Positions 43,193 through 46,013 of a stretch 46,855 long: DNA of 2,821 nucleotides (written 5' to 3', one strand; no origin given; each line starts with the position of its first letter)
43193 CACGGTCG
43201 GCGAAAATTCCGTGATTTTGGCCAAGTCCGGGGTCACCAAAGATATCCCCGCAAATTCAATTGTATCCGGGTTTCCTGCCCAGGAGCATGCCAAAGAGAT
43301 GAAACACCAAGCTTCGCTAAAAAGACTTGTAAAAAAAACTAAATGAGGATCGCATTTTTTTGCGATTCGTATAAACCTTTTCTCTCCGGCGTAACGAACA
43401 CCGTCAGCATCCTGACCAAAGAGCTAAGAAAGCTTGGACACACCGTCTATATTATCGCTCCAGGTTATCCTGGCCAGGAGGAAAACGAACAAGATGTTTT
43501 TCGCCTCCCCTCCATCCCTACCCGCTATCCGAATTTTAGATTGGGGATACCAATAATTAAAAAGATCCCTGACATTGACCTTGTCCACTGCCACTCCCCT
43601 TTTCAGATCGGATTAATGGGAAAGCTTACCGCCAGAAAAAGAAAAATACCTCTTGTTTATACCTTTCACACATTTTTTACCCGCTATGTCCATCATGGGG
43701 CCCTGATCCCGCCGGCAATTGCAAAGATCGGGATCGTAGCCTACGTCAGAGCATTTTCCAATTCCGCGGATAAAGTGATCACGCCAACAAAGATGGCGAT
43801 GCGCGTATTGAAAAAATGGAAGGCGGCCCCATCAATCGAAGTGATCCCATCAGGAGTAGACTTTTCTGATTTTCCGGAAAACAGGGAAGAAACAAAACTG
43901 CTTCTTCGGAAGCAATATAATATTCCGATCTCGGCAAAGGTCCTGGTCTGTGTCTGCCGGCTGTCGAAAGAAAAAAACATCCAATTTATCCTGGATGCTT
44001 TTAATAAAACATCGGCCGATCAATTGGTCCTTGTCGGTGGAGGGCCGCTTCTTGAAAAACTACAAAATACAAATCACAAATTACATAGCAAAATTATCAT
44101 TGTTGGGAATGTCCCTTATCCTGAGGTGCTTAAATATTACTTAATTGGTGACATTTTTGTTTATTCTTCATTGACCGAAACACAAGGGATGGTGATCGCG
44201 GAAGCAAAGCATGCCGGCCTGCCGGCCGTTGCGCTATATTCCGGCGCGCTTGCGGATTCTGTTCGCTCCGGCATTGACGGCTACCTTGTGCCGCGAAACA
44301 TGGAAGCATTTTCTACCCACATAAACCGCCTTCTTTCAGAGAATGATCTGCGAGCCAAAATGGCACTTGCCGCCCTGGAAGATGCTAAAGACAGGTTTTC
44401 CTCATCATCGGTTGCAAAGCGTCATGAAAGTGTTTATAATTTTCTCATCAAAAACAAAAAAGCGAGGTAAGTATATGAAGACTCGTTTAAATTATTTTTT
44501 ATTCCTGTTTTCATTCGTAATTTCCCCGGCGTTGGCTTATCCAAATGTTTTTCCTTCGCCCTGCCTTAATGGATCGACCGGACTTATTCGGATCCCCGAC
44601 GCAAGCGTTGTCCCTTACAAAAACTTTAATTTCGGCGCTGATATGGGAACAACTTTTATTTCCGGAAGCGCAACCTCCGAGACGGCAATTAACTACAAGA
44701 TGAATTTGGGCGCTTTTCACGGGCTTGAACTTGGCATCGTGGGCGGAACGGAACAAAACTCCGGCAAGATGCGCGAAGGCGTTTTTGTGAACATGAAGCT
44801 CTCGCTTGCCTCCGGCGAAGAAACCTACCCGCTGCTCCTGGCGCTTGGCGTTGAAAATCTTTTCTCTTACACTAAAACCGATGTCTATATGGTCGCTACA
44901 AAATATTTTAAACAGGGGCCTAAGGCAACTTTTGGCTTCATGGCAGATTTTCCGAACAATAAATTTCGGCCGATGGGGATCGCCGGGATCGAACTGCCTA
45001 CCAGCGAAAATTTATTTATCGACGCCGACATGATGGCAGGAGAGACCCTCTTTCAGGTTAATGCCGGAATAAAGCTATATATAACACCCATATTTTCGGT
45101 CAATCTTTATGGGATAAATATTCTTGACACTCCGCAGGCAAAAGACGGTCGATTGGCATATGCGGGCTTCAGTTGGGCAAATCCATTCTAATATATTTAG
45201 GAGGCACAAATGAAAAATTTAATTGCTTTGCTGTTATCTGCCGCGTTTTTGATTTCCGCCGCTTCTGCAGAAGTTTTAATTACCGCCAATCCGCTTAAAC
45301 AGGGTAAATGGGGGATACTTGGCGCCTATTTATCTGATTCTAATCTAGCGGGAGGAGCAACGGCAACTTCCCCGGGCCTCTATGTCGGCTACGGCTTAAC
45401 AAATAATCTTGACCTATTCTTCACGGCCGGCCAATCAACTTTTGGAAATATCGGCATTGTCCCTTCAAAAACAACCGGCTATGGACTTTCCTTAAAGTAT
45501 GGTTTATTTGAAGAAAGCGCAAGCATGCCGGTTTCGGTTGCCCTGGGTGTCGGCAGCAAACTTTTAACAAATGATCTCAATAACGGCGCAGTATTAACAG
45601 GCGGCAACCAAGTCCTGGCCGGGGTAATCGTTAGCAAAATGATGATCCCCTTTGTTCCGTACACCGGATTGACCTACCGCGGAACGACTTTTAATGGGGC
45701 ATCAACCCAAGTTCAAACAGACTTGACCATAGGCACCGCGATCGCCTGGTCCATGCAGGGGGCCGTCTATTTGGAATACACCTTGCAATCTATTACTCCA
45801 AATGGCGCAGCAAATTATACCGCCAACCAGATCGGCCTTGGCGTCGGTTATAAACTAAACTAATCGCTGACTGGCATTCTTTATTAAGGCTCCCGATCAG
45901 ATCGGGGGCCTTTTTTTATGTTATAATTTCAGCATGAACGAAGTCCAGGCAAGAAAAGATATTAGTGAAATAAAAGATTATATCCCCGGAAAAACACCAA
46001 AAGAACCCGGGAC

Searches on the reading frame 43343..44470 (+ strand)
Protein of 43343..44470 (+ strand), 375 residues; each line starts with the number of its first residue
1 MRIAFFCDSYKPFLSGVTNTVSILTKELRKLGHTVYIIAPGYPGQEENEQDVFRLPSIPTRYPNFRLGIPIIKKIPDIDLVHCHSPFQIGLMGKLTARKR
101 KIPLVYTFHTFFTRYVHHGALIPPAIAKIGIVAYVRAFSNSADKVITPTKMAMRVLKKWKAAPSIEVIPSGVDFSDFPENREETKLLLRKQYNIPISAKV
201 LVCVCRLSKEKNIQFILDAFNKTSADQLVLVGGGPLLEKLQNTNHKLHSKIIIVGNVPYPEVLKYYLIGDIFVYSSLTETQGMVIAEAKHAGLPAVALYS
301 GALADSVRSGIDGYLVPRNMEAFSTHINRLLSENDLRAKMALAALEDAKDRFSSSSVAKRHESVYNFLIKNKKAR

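Call 10: search_protein_families(library=pfam, proteins=[window:43343-44470:+], max_evalue=0.00001)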
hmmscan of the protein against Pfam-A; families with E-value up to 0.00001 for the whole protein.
window:43343-44470:+ (375 aa): 5 families
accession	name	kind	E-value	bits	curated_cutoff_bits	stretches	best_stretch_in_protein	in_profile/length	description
PF13439.12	Glyco_transf_4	-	1.8e-29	103.4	28.5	1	15-174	2-168/170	Glycosyltransferase Family 4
PF00534.26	Glycos_transf_1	-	5.3e-28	98.1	26.4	1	188-344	5-169/172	Glycosyl transferases group 1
PF13692.12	Glyco_trans_1_4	-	2.1e-25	90.1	27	1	199-332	2-141/142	Glycosyl transferases group 1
PF13579.12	Glyco_trans_4_4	-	3.5e-15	57.1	29.7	1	16-171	2-158/158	Glycosyl transferase 4-like domain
PF13477.12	Glyco_trans_4_2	-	7.6e-06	26.6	23.4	0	24-112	16-111/139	Glycosyl transferase 4-like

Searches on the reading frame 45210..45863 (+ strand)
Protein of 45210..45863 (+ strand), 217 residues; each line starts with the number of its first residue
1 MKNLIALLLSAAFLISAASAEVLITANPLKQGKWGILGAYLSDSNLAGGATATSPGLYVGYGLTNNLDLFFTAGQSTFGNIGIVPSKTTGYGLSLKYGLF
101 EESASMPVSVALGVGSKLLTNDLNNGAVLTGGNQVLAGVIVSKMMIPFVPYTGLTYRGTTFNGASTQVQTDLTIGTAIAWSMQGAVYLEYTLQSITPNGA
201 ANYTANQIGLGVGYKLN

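Call 10: search_protein_families(library=pfam, proteins=[window:45210-45863:+], max_evalue=0.00001)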
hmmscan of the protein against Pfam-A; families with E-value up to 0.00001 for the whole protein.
window:45210-45863:+ (217 aa): 0 families

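Call 32: find_encoding_contigs(protein=window:45210-45863:+, flank=10000, max_places=2)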
Protein window:45210-45863:+ (217 aa): 1 contig read that carries it; 1 place shown.
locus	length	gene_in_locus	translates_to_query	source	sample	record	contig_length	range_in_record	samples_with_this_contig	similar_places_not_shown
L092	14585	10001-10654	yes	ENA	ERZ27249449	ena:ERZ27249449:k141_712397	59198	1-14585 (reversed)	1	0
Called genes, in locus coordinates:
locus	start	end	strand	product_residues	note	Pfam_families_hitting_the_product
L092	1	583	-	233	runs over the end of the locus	PF01255:Prenyltransf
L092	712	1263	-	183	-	PF01765:RRF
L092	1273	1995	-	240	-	PF00696:AA_kinase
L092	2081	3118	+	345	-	-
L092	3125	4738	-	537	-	PF08323:Glyco_transf_5, PF13692:Glyco_trans_1_4 (faint)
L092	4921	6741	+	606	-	PF01134:GIDA, PF07992:Pyr_redox_2 (faint), PF13932:SAM_GIDA_C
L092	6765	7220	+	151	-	PF03938:OmpH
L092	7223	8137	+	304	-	PF04613:LpxD, PF25084:LbH_EIF2B (faint), PF25087:GMPPB_C (weak), PF00132:Hexapep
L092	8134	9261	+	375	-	PF13477:Glyco_trans_4_2 (weak), PF13439:Glyco_transf_4, PF13579:Glyco_trans_4_4, PF00534:Glycos_transf_1, PF13692:Glyco_trans_1_4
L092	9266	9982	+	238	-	-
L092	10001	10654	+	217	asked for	-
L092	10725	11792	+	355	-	PF00155:Aminotran_1_2, PF01041:DegT_DnrJ_EryC1, PF00266:Aminotran_5, PF01053:Cys_Met_Meta_PP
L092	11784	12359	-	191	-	-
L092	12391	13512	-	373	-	PF00069:Pkinase, PF07714:PK_Tyr_Ser-Thr, PF01636:APH (faint), PF03109:ABC1, PF14531:Kinase-like (weak)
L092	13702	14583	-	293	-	?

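Call 76: search_protein_families(library=pfam, proteins=[L092:11784-12359:-], max_evalue=0.1)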
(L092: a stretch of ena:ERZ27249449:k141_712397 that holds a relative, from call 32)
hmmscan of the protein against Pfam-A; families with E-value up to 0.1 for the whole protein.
L092:11784-12359:- (191 aa): 0 families
